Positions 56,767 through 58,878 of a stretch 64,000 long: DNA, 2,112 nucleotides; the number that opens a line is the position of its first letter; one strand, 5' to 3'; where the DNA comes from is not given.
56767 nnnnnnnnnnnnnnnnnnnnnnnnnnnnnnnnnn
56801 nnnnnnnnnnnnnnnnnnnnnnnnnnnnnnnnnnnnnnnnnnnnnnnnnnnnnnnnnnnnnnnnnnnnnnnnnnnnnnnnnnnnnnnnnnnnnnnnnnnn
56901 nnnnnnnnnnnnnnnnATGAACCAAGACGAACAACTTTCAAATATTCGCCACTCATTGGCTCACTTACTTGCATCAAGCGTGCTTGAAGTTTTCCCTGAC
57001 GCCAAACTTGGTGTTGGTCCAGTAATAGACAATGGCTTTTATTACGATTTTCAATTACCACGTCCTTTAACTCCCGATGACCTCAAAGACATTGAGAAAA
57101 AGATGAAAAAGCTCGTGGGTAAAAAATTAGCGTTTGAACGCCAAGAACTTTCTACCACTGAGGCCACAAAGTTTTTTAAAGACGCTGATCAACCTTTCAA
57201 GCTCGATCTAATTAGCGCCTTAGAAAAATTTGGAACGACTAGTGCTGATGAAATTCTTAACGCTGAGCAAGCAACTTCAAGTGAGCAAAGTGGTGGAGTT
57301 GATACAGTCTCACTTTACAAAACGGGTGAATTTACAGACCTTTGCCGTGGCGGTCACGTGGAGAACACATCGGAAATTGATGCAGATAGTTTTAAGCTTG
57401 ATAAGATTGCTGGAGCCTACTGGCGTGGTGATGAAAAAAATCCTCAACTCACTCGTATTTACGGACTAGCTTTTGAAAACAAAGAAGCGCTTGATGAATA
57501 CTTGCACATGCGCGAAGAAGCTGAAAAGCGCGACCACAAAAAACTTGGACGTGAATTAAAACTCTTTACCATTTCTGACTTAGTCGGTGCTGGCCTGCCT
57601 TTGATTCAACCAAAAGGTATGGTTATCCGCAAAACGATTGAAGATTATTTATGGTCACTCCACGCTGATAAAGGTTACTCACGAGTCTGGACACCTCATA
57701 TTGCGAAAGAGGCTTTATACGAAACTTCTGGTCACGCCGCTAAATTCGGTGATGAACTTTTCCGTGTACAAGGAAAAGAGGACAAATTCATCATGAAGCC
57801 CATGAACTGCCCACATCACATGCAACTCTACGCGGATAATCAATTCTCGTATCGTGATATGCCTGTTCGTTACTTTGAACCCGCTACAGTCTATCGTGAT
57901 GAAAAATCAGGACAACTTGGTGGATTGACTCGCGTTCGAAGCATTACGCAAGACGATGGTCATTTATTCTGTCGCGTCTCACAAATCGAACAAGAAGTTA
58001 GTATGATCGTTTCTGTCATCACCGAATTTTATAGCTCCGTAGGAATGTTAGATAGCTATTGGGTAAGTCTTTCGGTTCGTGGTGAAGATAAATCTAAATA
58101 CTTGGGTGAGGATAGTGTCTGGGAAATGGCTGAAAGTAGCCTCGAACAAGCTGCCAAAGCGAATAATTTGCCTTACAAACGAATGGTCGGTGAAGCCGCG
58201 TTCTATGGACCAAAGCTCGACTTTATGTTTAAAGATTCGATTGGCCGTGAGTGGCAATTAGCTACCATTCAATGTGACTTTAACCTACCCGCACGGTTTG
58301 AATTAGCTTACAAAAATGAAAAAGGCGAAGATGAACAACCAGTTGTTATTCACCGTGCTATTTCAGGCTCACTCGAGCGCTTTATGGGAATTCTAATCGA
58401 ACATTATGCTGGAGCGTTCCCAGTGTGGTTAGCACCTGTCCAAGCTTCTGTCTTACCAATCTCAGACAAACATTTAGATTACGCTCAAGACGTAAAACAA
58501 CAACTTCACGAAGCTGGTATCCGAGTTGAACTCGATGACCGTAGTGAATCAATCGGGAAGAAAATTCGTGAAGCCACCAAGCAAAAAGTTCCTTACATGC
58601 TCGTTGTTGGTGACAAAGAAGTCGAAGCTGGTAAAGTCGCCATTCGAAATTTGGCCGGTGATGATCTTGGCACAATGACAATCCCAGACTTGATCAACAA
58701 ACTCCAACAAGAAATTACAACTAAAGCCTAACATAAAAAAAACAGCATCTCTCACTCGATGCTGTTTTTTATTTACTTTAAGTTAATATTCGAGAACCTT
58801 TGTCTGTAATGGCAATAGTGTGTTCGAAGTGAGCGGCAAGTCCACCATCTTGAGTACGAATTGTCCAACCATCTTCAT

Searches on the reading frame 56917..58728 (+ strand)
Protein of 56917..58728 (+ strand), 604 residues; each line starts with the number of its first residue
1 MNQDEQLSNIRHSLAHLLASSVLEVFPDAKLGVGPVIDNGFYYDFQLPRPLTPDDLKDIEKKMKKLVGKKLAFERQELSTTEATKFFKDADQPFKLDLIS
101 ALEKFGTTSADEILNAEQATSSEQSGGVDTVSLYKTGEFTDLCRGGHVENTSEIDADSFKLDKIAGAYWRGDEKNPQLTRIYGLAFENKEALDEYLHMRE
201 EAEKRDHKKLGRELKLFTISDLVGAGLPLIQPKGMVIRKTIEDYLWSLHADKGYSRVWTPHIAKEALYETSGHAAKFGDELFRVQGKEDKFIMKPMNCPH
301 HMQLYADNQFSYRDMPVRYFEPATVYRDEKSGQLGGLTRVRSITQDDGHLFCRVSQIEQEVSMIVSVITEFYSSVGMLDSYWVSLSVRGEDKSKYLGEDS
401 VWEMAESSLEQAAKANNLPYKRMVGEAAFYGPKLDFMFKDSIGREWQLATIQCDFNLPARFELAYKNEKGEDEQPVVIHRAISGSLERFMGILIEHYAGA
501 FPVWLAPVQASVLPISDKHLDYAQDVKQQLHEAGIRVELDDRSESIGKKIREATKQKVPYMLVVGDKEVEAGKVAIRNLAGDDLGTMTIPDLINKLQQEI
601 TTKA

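Call 16: find_related_loci(query=window:56917-58728:+, collection=genome_contigs, flank=8000)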
Query window:56917-58728:+ (604 aa) in genome_contigs; peptide patterns used: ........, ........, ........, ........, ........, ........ (x = any residue, [..] = any of these).
600 stretches matched a pattern (row limit reached: there are more); 598 encode a relative of the query (tblastn E <= 1e-3); the best 80 are kept; 80 distinct loci.
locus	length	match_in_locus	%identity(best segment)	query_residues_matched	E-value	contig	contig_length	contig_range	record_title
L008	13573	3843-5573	65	2-599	0e+0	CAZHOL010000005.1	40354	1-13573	MAG TPA_asm: uncultured Candidatus Saccharibacteria bacterium isolate SRP219642_co5_128 genome assembly, contig: NODE_12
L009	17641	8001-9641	63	6-576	0e+0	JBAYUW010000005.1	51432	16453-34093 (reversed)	MAG: Candidatus Paceibacterota bacterium isolate SO_2016_LW3_45 scaffold00970_LW162_2016, whole genome shotgun sequence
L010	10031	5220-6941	62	1-600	0e+0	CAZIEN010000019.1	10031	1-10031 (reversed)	MAG TPA_asm: uncultured Candidatus Saccharibacteria bacterium isolate SRP286056_co2_568 genome assembly, contig: NODE_11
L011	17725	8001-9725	61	2-600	0e+0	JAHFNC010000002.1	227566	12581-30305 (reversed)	MAG: bacterium isolate nzgw471 NODE_34_length_227567_cov_5.249211, whole genome shotgun sequence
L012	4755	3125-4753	63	2-568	0e+0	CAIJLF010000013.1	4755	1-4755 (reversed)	uncultured bacterium isolate Kiruna_bin-11652 genome assembly, contig: bin-11652:013/157, whole genome shotgun sequence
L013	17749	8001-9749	65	3-597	0e+0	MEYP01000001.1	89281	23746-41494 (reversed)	MAG: Candidatus Azambacteria bacterium RIFCSPHIGHO2_02_FULL_52_12 rifcsphigho2_02_scaffold_1170, whole genome shotgun se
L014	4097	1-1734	59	29-603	0e+0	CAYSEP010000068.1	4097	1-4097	MAG TPA_asm: uncultured Candidatus Peribacteria bacterium isolate SRP296810_co1_380 genome assembly, contig: NODE_32482_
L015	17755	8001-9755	59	7-603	0e+0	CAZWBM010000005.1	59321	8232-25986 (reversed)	MAG TPA_asm: uncultured Candidatus Peribacteria bacterium isolate binchicken_co128_372 genome assembly, contig: NODE_295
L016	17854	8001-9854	56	11-603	0e+0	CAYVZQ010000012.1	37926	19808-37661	MAG TPA_asm: uncultured Candidatus Peribacteria bacterium isolate SRP118108_co5_515 genome assembly, contig: NODE_694_le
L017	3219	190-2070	56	7-604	0e+0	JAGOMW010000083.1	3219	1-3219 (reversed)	Candidatus Gracilibacteria bacterium isolate Gw_Eff_bin_120 Gw_Eff_131255_length_3219_cov_5.324386, whole genome shotgun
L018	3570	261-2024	56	7-604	0e+0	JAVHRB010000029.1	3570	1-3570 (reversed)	MAG: Patescibacteria group bacterium isolate auto_43_30 WB_2019_0_2um_19524_length_3570_cov_18, whole genome shotgun seq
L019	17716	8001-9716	59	11-603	0e+0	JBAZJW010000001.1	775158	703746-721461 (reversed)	MAG: Candidatus Paceibacterota bacterium isolate SO_2017_LW4_129 scaffold_18_c1_LW137-91_2017, whole genome shotgun sequ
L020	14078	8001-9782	54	4-600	0e+0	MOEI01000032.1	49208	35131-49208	MAG: bacterium CG10_46_32 isolate CG10_46_32 CG10_big_fil_rev_8_21_14_0.10_scaffold_436, whole genome shotgun sequence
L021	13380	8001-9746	52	1-604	0e+0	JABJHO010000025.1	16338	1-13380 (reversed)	MAG: Candidatus Magasanikbacteria bacterium isolate SI074_bin22 k141_1221531, whole genome shotgun sequence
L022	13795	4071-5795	52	7-598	0e+0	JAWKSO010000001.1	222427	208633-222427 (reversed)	MAG: Candidatus Paceibacterota bacterium isolate BC1.90 BC1.90.fa-1, whole genome shotgun sequence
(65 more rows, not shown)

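Call 55: find_homologous_proteins(query=window:56917-58728:+, max_evalue=1e-100)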
Query window:56917-58728:+ (604 aa): 7997 proteins with E <= 1e-100 among 8000 candidates; the best 120 are listed.
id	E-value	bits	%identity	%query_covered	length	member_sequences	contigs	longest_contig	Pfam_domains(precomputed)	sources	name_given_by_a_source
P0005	0.0e+0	1344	98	100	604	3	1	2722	PF03129.26,PF00587.31,PF07973.20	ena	-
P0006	0.0e+0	1286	92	100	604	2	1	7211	PF03129.26,PF00587.31,PF07973.20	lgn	-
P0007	0.0e+0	1076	78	100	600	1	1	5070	PF03129.26,PF00587.31,PF07973.20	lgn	-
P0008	0.0e+0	1058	76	100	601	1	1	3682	PF03129.26,PF00587.31,PF07973.20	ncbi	-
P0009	0.0e+0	1056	75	100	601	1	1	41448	PF03129.26,PF00587.31,PF07973.20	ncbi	-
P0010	6.5e-273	925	68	99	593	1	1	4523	PF03129.26,PF00587.31,PF07973.20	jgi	jgi:threonyl-tRNA synthetase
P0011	3.4e-272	923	68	100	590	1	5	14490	PF03129.26,PF00587.31,PF07973.20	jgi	jgi:threonyl-tRNA synthetase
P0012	3.5e-272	923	68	99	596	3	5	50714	PF03129.26,PF00587.31,PF07973.20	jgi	jgi:threonyl-tRNA synthetase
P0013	2.4e-271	920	68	99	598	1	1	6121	PF03129.26,PF00587.31,PF07973.20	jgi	jgi:threonyl-tRNA synthetase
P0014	4.7e-271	919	67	99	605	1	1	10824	PF03129.26,PF00587.31,PF07973.20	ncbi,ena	-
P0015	7.3e-271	918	67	100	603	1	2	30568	PF03129.26,PF00587.31,PF07973.20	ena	-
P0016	8.8e-271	918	68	99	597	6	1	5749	PF03129.26,PF00587.31,PF07973.20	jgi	jgi:threonyl-tRNA synthetase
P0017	9.4e-271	918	68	99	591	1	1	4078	PF03129.26,PF00587.31,PF07973.20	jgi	-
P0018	1.8e-270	917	68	99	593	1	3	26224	PF03129.26,PF00587.31,PF07973.20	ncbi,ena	-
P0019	1.8e-269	914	67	99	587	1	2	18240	PF03129.26,PF00587.31,PF07973.20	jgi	jgi:threonyl-tRNA synthetase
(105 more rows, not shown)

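Call 56: find_encoding_contigs(protein=P0006, flank=10000, max_places=3)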
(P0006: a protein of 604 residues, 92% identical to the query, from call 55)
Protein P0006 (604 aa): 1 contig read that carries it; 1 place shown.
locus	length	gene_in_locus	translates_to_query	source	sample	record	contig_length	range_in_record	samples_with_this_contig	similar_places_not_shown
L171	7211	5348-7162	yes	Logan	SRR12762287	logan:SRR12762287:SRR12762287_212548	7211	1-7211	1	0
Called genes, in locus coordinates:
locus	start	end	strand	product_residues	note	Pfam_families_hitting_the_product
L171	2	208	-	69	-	?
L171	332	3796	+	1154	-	PF02811:PHP, PF07733:DNA_pol3_alpha, PF17657:DNA_pol3_finger, PF14579:HHH_6, PF01336:tRNA_anti-codon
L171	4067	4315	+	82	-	-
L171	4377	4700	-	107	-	-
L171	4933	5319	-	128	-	-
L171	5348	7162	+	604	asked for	PF07973:tRNA_SAD, PF00587:tRNA-synt_2b, PF03129:HGTP_anticodon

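Call 57: find_encoding_contigs(protein=P0007, flank=10000, max_places=3)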
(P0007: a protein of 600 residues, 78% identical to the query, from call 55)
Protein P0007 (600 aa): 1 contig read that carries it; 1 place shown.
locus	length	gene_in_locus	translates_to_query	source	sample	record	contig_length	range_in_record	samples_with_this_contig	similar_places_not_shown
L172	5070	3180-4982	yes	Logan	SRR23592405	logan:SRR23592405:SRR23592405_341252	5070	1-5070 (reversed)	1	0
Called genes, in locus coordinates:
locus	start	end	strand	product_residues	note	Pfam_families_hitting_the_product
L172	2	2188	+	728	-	?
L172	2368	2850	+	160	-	-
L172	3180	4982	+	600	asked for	PF07973:tRNA_SAD, PF00587:tRNA-synt_2b, PF03129:HGTP_anticodon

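Call 58: find_encoding_contigs(protein=P0008, flank=10000, max_places=3)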
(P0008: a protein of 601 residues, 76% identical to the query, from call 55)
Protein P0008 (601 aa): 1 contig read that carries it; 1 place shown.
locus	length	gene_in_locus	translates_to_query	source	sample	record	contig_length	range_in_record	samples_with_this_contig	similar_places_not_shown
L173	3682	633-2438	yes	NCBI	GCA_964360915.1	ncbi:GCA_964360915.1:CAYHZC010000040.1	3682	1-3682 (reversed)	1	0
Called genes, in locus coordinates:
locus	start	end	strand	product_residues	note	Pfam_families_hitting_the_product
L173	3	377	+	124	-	?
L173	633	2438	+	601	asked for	PF07973:tRNA_SAD, PF00587:tRNA-synt_2b, PF03129:HGTP_anticodon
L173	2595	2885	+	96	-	-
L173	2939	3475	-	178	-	PF00293:NUDIX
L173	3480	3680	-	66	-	?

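Call 59: find_encoding_contigs(protein=P0009, flank=10000, max_places=3)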
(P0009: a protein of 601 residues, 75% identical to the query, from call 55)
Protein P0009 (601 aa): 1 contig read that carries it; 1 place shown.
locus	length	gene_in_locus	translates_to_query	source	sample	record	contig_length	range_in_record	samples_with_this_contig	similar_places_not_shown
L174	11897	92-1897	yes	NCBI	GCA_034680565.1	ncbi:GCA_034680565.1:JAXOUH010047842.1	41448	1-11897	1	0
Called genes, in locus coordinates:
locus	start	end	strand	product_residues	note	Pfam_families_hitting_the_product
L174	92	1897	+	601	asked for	PF07973:tRNA_SAD, PF00587:tRNA-synt_2b, PF03129:HGTP_anticodon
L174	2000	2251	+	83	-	-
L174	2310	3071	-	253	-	PF00557:Peptidase_M24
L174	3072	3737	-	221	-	PF00406:ADK, PF13207:AAA_17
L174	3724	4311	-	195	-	PF13238:AAA_18, PF00406:ADK, PF02223:Thymidylate_kin (faint), PF13207:AAA_17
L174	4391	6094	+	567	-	PF00999:Na_H_Exchanger, PF02254:TrkA_N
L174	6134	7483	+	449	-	PF01406:tRNA-synt_1e, PF09334:tRNA-synt_1g (faint), PF23493:CysS_C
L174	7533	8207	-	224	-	PF00106:adh_short, PF08659:KR (faint), PF13561:adh_short_C2 (faint)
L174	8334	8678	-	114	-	-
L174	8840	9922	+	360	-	PF01207:Dus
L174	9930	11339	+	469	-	PF00772:DnaB, PF03796:DnaB_C, PF13481:AAA_25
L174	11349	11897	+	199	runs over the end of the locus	PF21176:RecR_HhH, PF02132:RecR_ZnF (weak), PF13662:Toprim_4, PF01751:Toprim, PF21175:RecR_C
